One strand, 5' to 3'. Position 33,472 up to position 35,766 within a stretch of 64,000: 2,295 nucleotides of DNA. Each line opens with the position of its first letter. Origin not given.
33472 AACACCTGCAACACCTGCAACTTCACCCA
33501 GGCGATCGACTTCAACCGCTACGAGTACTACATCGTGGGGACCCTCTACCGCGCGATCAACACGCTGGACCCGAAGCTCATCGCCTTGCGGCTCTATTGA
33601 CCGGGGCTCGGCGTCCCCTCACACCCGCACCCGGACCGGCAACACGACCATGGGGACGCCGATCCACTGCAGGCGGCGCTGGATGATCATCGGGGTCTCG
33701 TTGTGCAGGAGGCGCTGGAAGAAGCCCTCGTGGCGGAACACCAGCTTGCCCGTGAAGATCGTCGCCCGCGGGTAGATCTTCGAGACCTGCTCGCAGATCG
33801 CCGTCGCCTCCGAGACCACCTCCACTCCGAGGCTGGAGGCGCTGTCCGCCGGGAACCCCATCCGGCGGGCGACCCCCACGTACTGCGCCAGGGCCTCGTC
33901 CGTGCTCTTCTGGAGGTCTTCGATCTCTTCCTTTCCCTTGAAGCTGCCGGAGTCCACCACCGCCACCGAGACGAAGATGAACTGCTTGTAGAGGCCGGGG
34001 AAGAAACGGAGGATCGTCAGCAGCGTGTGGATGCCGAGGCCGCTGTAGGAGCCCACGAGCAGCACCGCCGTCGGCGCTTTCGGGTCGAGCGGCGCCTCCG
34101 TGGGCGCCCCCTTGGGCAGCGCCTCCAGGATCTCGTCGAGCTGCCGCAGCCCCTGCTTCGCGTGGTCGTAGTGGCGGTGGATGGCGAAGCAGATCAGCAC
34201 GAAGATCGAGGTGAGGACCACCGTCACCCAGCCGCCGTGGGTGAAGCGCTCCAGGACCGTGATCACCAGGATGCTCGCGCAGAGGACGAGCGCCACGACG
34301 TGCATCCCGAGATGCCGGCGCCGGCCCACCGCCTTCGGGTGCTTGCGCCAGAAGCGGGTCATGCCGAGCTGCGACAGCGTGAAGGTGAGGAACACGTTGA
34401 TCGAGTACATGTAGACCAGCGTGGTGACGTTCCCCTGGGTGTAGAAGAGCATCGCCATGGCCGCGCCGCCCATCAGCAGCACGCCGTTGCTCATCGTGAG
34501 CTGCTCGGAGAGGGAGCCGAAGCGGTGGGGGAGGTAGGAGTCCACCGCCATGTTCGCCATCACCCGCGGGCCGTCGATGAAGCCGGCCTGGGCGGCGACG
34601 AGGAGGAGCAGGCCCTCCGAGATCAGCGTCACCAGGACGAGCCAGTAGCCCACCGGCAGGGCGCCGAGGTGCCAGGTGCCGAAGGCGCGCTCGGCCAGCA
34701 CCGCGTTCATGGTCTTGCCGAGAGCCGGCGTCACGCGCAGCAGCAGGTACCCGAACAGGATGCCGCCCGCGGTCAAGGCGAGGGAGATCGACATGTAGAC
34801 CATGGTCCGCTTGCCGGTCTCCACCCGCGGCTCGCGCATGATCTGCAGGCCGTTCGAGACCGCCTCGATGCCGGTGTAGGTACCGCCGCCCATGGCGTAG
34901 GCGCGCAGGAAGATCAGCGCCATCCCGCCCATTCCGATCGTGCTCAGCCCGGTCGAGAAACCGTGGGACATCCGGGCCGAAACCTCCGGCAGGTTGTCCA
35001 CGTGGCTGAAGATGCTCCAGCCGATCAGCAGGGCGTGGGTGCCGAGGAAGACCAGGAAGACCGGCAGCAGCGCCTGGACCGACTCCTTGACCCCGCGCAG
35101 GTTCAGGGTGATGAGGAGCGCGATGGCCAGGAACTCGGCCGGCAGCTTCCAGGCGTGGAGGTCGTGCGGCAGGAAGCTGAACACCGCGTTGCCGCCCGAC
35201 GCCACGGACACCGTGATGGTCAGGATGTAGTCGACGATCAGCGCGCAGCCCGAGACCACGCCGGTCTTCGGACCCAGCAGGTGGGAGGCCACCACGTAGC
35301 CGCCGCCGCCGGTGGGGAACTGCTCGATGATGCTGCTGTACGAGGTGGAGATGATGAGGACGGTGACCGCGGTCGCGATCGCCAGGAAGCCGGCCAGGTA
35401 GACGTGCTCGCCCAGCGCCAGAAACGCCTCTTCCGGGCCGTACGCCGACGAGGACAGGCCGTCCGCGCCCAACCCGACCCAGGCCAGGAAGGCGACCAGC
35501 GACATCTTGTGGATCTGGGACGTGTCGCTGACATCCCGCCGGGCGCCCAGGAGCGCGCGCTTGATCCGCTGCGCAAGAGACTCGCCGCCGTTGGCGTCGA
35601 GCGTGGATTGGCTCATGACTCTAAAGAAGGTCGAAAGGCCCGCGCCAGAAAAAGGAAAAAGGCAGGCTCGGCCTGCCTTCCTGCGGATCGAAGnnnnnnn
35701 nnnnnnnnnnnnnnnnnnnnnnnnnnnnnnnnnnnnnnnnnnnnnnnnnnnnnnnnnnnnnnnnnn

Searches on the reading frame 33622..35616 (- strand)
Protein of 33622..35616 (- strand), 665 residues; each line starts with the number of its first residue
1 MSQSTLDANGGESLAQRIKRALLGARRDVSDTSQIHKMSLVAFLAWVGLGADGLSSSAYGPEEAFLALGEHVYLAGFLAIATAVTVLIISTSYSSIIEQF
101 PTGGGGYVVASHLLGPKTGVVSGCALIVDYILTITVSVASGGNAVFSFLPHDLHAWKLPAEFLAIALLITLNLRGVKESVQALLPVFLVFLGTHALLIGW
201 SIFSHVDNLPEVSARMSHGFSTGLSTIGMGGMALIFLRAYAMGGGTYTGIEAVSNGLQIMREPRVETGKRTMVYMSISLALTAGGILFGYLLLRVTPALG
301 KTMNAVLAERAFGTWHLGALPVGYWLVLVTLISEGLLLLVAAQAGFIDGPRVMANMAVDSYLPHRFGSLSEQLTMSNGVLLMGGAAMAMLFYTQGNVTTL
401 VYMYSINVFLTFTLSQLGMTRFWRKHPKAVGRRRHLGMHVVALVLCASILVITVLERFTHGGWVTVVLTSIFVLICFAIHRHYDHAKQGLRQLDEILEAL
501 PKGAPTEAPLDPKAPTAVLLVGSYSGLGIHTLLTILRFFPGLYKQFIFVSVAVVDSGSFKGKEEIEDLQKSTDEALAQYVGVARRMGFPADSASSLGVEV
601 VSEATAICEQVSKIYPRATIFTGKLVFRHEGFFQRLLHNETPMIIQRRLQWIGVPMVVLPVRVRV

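Call 58: search_protein_families(library=pfam, proteins=[window:33622-35616:-], max_evalue=0.01)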
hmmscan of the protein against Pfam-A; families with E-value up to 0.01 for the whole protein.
window:33622-35616:- (665 aa): 2 families
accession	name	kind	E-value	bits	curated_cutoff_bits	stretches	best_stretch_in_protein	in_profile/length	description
PF13520.12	AA_permease_2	-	7.6e-20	71.7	27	1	74-454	34-402/427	Amino acid permease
PF03186.18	CobD_Cbib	-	0.0073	16.1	34.4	1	424-497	36-111/282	CobD/Cbib protein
